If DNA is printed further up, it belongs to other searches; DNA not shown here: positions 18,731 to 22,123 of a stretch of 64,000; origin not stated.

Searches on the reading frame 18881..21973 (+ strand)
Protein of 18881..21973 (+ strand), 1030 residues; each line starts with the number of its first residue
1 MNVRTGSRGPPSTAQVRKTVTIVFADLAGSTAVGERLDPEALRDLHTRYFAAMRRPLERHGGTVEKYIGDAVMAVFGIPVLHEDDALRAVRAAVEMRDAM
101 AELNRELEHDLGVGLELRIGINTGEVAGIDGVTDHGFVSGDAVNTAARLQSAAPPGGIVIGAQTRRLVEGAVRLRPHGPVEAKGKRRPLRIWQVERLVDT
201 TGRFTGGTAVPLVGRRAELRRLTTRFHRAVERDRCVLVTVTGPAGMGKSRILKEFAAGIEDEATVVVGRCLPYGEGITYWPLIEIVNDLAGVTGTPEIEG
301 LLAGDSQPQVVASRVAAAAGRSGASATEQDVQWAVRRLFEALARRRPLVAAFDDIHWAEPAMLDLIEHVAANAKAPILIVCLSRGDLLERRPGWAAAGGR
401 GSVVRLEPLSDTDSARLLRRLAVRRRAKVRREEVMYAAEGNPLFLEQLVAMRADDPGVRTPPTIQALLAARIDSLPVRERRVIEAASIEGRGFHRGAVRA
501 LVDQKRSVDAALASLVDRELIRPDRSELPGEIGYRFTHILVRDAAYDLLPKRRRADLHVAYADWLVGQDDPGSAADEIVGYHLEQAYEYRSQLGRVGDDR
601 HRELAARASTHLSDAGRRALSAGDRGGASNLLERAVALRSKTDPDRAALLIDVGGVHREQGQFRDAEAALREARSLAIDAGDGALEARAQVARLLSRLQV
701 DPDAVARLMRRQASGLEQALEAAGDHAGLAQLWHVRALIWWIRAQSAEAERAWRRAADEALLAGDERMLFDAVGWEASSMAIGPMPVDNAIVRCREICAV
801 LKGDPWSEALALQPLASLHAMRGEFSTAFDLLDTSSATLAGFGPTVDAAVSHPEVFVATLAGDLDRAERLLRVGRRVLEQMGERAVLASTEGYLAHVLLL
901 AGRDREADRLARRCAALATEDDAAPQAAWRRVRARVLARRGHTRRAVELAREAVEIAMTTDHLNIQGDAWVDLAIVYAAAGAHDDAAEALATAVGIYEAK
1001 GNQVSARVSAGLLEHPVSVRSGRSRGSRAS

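Call 5: search_protein_families(library=pfam, proteins=[window:18881-21973:+], max_evalue=0.01)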
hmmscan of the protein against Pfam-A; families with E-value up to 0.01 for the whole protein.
window:18881-21973:+ (1030 aa): 9 families
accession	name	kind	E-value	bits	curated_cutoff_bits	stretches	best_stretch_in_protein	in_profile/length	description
PF00211.25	Guanylate_cyc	-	1.1e-23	84.2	21.9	1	15-187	4-175/183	Adenylate and Guanylate cyclase catalytic domain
PF13191.12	AAA_16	-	1.6e-23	84.4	32.6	1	211-380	1-167/167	AAA ATPase domain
PF13424.12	TPR_12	-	1.5e-10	41.6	30.1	3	628-677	22-75/77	Tetratricopeptide repeat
PF13401.12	AAA_22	-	0.0002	22.1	27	1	235-374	5-115/130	AAA domain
PF07719.23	TPR_2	-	0.00072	19.9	27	0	648-677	2-31/34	Tetratricopeptide repeat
PF01637.24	ATPase_2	-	0.00096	19.5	33.2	1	214-447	3-224/225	ATPase domain predominantly from Archaea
PF14559.12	TPR_19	-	0.0032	18.2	25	1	619-673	1-51/68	Tetratricopeptide repeat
PF25199.1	nSTAND_NTPase5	-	0.0039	17.5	34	0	215-260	21-66/145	Novel STAND NTPase 5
PF13374.12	TPR_10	-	0.0067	16.9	27.5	0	647-675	2-30/42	Tetratricopeptide repeat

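Call 69: search_protein_families(library=padloc, proteins=[window:18881-21973:+], max_evalue=0.001)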
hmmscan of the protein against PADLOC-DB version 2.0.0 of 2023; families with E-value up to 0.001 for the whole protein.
window:18881-21973:+ (1030 aa): 9 families
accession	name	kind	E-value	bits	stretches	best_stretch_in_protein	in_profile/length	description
PDLC02367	PycC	-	9.6e-18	62.4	1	20-163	44-187/226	-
PDLC00734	PycC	-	3e-14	50.9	1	14-157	184-333/374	Pycsar cyclase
PDLC02370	PycC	-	3.9e-11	40.9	1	20-167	82-237/340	-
PDLC00766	PycC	-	1.4e-10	39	1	19-153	43-180/232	Pycsar cyclase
PDLC02366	PycC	-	3.2e-07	27.7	1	17-173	275-438/486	-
PDLC02369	PycC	-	6.4e-07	27.2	1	18-160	45-183/248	-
PDLC00764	PycC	-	1.8e-06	25.2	1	18-163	93-248/449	Pycsar cyclase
PDLC02368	PycC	-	0.00015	19.4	1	19-153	44-182/234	-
PDLC00761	PycC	-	0.00038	17.4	1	20-167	106-261/438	Pycsar cyclase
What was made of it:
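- There are weak PycC hits (call 69).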
